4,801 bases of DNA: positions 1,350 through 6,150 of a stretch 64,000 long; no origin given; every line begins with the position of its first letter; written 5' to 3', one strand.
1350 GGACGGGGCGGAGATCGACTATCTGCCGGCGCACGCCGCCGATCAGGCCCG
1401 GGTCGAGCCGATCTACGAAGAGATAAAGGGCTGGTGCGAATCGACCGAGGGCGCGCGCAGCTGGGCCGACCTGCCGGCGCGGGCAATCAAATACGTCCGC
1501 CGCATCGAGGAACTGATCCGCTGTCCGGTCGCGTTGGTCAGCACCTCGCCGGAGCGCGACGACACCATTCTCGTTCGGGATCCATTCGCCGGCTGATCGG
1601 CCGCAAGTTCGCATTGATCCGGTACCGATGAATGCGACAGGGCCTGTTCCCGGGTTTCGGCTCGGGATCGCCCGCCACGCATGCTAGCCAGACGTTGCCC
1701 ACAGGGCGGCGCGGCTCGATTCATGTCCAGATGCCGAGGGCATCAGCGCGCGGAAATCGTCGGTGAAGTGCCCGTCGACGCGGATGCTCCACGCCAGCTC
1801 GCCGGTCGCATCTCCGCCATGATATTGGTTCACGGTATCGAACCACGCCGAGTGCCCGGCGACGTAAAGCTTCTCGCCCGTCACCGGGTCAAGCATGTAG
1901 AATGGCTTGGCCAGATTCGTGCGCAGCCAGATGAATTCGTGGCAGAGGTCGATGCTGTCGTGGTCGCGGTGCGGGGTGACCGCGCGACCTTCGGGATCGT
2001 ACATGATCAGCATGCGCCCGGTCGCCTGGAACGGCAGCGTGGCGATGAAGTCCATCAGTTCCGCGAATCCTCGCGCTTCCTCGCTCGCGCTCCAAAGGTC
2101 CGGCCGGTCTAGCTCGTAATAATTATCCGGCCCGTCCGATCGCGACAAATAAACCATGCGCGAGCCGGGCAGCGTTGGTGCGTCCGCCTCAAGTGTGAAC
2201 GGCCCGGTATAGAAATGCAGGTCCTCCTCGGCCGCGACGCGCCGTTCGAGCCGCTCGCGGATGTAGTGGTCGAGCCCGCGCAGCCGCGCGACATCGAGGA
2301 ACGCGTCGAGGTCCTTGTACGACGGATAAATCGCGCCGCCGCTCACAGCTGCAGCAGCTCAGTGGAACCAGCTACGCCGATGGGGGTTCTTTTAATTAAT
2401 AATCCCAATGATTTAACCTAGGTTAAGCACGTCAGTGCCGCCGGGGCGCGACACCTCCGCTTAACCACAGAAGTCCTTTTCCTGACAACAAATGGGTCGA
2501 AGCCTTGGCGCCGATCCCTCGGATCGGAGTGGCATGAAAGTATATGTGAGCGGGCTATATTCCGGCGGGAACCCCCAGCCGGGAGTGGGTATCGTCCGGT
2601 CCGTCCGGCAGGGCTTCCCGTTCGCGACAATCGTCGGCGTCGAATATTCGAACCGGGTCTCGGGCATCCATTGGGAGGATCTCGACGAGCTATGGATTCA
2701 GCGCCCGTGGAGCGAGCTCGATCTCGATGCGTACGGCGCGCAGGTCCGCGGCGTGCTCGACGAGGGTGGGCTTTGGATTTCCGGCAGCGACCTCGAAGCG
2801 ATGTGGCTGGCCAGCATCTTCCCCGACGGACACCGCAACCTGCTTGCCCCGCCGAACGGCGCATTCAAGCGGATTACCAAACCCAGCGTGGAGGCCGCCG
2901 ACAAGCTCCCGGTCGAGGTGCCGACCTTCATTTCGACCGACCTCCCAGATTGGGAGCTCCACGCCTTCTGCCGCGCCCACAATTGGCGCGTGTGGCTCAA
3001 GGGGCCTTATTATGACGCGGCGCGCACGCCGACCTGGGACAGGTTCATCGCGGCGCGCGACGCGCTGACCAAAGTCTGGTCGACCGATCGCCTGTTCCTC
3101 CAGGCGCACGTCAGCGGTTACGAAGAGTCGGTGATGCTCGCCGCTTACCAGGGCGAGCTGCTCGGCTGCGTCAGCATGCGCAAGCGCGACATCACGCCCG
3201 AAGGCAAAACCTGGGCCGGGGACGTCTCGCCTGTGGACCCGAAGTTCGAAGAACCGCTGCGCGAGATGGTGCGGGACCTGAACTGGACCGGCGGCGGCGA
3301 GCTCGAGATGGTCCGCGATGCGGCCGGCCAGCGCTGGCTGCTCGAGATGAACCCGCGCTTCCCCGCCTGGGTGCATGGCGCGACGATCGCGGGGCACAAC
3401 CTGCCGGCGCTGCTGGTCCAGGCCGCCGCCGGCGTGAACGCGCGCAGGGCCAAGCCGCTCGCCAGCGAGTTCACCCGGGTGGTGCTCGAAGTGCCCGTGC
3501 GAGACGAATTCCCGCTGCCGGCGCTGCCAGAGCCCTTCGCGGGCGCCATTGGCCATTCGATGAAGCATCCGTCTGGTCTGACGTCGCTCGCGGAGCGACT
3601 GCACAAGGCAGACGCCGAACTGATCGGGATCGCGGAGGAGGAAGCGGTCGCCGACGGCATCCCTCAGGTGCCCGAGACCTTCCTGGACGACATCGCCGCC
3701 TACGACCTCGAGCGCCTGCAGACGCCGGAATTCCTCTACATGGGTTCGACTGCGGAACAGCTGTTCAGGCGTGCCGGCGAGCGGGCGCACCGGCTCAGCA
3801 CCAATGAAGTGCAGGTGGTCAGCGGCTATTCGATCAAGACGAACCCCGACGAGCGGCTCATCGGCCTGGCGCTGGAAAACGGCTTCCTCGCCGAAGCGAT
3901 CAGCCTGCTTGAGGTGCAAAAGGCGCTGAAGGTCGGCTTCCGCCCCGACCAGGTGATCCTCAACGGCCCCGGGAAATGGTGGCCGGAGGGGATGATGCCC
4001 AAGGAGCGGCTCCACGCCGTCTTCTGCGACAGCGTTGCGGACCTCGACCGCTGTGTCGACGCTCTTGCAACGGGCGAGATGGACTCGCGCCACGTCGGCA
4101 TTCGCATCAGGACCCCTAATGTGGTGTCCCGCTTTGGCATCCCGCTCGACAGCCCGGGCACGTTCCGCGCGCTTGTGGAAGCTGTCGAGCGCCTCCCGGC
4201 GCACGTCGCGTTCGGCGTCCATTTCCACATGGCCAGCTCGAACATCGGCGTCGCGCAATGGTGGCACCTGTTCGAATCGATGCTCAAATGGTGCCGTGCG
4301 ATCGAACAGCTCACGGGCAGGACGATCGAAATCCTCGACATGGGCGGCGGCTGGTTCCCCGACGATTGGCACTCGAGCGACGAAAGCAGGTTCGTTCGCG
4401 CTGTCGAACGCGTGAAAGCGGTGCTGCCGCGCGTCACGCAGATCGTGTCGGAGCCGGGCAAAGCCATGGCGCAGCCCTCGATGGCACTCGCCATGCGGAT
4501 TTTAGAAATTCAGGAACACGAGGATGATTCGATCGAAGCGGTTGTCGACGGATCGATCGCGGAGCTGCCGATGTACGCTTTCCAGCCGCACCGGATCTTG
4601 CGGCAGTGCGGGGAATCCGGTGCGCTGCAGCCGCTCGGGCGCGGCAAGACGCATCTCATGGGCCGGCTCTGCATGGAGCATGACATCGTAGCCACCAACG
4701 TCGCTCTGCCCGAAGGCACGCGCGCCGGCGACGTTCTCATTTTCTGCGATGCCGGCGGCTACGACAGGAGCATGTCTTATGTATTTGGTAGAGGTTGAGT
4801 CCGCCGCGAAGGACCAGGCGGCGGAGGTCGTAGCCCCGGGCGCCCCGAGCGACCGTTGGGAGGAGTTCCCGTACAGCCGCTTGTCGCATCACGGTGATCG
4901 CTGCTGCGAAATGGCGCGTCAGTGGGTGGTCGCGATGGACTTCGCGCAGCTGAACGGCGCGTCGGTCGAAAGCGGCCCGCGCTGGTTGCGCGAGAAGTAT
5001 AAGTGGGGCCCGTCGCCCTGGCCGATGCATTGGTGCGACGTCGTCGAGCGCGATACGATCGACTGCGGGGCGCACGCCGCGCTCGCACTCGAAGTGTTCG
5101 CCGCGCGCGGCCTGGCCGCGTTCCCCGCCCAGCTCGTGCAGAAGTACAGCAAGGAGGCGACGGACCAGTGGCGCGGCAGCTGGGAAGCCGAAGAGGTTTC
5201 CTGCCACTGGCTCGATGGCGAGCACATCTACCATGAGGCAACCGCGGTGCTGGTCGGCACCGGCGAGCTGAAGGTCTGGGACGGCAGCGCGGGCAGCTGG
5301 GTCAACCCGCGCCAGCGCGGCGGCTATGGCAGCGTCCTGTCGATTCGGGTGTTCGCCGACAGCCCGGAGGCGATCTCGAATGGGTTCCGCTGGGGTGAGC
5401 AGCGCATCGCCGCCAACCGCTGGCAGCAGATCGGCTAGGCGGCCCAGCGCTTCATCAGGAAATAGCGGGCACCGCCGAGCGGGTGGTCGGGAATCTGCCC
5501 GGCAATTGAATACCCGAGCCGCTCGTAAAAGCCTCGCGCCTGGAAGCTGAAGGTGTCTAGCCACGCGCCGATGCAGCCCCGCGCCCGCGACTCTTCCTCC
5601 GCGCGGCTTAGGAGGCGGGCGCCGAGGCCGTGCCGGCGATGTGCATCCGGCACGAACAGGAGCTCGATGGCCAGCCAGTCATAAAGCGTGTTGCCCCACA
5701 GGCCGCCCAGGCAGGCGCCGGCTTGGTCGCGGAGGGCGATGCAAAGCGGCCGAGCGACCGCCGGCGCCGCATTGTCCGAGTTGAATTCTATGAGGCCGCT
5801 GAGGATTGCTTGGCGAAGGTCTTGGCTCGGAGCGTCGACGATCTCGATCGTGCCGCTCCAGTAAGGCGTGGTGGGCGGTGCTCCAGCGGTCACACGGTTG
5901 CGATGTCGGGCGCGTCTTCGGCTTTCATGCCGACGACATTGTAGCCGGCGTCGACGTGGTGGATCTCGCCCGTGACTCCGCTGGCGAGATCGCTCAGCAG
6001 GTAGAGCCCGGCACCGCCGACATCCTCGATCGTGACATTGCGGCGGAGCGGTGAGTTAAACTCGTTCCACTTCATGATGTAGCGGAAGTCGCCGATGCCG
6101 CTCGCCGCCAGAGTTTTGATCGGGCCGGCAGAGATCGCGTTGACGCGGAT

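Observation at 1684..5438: Divergent three-gene cassette around an ATP-grasp::PLP-decarboxylase fusion, with cupin-oxygenase-like and transglutaminase-fold-like partners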

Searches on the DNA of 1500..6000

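Call 59: search_rna_families(source=window, start=1500, end=6000, threshold=evalue, max_evalue=1)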
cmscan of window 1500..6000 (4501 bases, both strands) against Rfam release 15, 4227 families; matches with E-value up to 1: 0.
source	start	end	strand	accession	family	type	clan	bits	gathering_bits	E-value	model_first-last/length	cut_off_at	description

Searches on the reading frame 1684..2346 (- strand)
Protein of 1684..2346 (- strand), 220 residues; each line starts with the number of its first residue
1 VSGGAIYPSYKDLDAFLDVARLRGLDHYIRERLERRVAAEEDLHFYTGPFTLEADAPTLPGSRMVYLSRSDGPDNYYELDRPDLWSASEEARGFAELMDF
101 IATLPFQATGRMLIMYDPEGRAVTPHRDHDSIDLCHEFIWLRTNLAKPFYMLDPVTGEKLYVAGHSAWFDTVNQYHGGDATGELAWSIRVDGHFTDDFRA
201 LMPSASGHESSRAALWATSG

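Call 3: search_protein_families(library=pfam, proteins=[window:1684-2346:-], max_evalue=0.1)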
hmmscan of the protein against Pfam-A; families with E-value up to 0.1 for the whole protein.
window:1684-2346:- (220 aa): 0 families

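Call 4: search_protein_families(library=ncbifam, proteins=[window:1684-2346:-], max_evalue=0.1)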
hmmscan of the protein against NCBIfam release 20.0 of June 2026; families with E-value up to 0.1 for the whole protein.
window:1684-2346:- (220 aa): 0 families

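Call 7: search_solved_structures(query=window:1684-2346:-, max_evalue=10)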
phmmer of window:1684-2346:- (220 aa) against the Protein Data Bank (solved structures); distinct sequences matched with E-value up to 10: 11.
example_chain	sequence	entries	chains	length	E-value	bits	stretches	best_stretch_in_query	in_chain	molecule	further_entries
6smg_C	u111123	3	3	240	0.5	13.1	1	99-129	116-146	Capsid protein VP3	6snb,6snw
6iij_C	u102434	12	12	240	0.64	12.7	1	99-129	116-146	VP3 | Capsid protein VP3 | Genome polyprotein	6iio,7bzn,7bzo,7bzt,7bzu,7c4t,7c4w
6acu_C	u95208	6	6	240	0.65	12.7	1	99-129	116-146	VP3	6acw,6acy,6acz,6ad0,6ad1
6aks_C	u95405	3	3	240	0.66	12.7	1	99-129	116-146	VP3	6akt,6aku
5kdi_A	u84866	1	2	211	0.81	12.4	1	137-210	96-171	Pleckstrin homology domain-containing family A member 8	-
9vfp_C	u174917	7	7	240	1.5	11.5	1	99-128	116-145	Genome polyprotein | VP3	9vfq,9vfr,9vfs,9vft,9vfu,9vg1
5yhq_C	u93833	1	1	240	1.5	11.5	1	99-128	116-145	Capsid protein VP3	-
7qvx_C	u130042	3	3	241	1.5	11.5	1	99-128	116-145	Capsid protein VP3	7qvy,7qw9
8r6x_C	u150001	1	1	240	1.5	11.5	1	99-128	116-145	Genome polyprotein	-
5xs4_C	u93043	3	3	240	1.6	11.4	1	99-128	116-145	Genome polyprotein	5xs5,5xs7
8e31_C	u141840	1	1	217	1.9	11.2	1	98-140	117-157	VP3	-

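Call 10: find_homologous_proteins(query=window:1684-2346:-, max_evalue=0.001)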
Query window:1684-2346:- (220 aa): 1725 proteins with E <= 0.001 among 2328 candidates; the best 120 are listed.
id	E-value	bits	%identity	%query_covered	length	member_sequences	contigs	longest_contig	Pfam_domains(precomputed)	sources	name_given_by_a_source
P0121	9.1e-148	508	100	100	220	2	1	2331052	-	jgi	jgi:hypothetical protein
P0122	2.0e-112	392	77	100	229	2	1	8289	-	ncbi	-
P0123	5.8e-112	391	77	100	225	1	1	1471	-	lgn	-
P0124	1.6e-111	389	76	100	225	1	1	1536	-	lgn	-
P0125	3.2e-110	385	76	99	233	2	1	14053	-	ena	-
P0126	1.9e-109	383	75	100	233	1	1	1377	-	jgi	jgi:hypothetical protein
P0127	9.9e-109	380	76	100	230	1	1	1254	-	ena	-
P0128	1.7e-108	379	76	99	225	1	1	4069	-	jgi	jgi:hypothetical protein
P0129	2.5e-108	379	74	99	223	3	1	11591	-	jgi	jgi:hypothetical protein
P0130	2.6e-108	379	76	98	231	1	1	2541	-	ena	-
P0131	8.4e-108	377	75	100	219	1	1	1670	-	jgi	-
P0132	9.2e-108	377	77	97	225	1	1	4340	-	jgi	jgi:hypothetical protein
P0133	1.0e-107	377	76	97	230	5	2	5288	-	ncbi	-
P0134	5.2e-107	375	73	100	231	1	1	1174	-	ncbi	-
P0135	5.7e-107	374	74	100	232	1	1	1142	-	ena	-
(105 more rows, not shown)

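Call 20: predict_structure(alignment_id=A1)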
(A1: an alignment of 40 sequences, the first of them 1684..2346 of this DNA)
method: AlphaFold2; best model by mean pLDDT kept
length: 220 residues; sequences in the alignment: 40
mean_pLDDT: 87.4   pTM: 0.87
mean pLDDT of the five models: 87.4, 87.3, 83.9, 74.5, 74.0
residues with pLDDT >= 90: 128; 70-90: 68; 50-70: 22; < 50: 2
segments of 3 or more residues with pLDDT < 50: none
pLDDT, mean of each block of 10 residues (from residue 1): 74 98 98 94 66 58 87 77 91 97 96 92 80 87 94 91 95 87 93 95 88 87
secondary structure, 60 per line:
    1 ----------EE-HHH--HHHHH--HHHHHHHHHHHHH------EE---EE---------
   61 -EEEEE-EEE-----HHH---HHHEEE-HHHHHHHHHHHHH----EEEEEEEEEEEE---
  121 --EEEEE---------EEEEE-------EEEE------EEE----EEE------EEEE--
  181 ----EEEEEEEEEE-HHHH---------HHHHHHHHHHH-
elements in order: H19-23 H26-38 E62-66 E68-70 E85-87 H89-101 E106-117 E123-127 E137-141 E149-152 E159-161 E166-168 E175-178 E185-194 H196-199 H209-219

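Call 27: fold_search(model_id=the predicted structure, library=pdb)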
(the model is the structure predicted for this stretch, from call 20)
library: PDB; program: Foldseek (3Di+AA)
matches with E <= 10: 1637; with E <= 0.001: 124
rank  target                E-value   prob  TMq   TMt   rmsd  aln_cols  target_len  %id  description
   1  5lb6                  2.3e-06  1.00  0.44  0.44   8.1       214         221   12  HIF prolyl hydroxylase 2 (PHD2/EGLN1) R371H variant in complex with Mn(II) and N-[(1-chloro-4-hydroxyisoquinolin-3-yl)ca (released 2016-08-31)
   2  2hbu                  4.0e-06  1.00  0.43  0.44   8.1       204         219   11  Crystal structure of HIF prolyl hydroxylase EGLN-1 in complex with a biologically active inhibitor (released 2006-06-27)
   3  7v4f_A                4.2e-06  1.00  0.47  0.59   5.4       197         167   19  Unique non-heme hydroxylase in biosynthesis of nucleoside antibiotic pathway uncover mechanism of reaction (released 2022-02-23)
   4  4j25_E                4.5e-06  1.00  0.44  0.51   9.4       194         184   14  Crystal structure of a Pseudomonas putida prolyl-4-hydroxylase (P4H) (released 2014-02-05)
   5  4j25_H                5.4e-06  1.00  0.45  0.52   6.5       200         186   16  Crystal structure of a Pseudomonas putida prolyl-4-hydroxylase (P4H) (released 2014-02-05)
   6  4bqy                  7.3e-06  1.00  0.42  0.42   8.3       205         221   11  HIF prolyl hydroxylase 2 (PHD2/ EGLN1) in complex with Fe(II) and N-[(1-chloro-4-hydroxyisoquinolin-3-yl)carbonyl]alanin (released 2013-06-19)
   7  5lbc                  8.3e-06  1.00  0.44  0.44   8.0       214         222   12  HIF prolyl hydroxylase 2 (PHD2/EGLN1) I280V/R281L/I292V variant in complex with Mn(II) and N-[(1-chloro-4-hydroxyisoquin (released 2016-08-31)
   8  5lbb                  8.3e-06  1.00  0.43  0.42   8.3       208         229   10  HIF prolyl hydroxylase 2 (PHD2/EGLN1) R396T variant in complex with Mn(II) and N-[(1-chloro-4-hydroxyisoquinolin-3-yl)ca (released 2016-08-31)
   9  7ump                  9.4e-06  1.00  0.46  0.47   7.5       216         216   12  CRYSTAL STRUCTURE OF PHD2 CATALYTIC DOMAIN (CID 7465) IN COMPLEX WITH AKB-6548 AT 1.8 A RESOLUTION (released 2022-05-18)
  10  6yvx                  1.1e-05  1.00  0.43  0.43   7.6       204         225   12  HIF prolyl hydroxylase 2 (PHD2/ EGLN1) in complex with bicyclic BB-287 (released 2020-12-30)
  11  6yvw                  1.1e-05  1.00  0.43  0.43   7.6       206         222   12  HIF prolyl hydroxylase 2 (PHD2/ EGLN1) in complex with monocyclic BB-328 (released 2020-12-30)
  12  6yvz                  1.2e-05  1.00  0.46  0.45   7.0       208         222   10  HIF prolyl hydroxylase 2 (PHD2/ EGLN1) in complex with bicyclic JLS-367 (released 2020-12-30)
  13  2hbt                  1.3e-05  1.00  0.43  0.43   7.7       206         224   12  Crystal structure of HIF prolyl hydroxylase EGLN-1 in complex with a biologically active inhibitor (released 2006-06-27)
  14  7v4o_A                1.4e-05  1.00  0.44  0.53   6.1       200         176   22  Unique non-heme hydroxylase in biosynthesis of nucleoside antibiotic pathway uncover mechanism of reaction (released 2022-02-23)
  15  4p7x                  1.4e-05  1.00  0.49  0.39   6.0       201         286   13  L-pipecolic acid-bound L-proline cis-4-hydroxylase (released 2014-09-17)
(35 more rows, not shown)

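Call 78: search_solved_structures(query=A1, max_evalue=10, show_alignments=1)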
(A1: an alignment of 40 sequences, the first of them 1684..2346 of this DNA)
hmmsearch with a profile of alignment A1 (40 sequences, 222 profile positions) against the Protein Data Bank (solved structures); distinct sequences matched with E-value up to 10: 7.
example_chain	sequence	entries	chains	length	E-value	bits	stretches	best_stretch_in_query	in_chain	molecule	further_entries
6smg_C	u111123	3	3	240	0.7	12.4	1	99-129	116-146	Capsid protein VP3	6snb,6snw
1dvg_A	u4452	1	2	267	1.2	11.6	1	3-53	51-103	HEME OXYGENASE-1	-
8r6x_C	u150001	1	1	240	1.4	11.4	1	99-129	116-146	Genome polyprotein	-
5xs4_C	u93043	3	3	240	1.5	11.4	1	99-129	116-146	Genome polyprotein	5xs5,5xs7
6iij_C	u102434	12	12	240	1.5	11.3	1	99-129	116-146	VP3 | Capsid protein VP3 | Genome polyprotein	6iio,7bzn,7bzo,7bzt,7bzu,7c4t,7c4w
6acu_C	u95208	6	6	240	1.5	11.3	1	99-129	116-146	VP3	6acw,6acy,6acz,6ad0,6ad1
6aks_C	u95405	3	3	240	1.8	11.1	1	99-129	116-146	VP3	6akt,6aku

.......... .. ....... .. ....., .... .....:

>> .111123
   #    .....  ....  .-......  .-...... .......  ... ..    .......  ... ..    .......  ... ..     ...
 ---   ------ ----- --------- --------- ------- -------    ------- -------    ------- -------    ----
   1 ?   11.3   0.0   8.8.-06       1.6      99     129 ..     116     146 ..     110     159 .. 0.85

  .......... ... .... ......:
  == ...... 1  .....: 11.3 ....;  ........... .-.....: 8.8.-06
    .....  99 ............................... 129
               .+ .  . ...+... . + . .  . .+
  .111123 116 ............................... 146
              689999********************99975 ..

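Call 79: search_protein_families(library=padloc, proteins=[window:1684-2346:-], max_evalue=0.01)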
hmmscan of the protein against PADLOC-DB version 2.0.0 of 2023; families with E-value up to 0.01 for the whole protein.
window:1684-2346:- (220 aa): 0 families
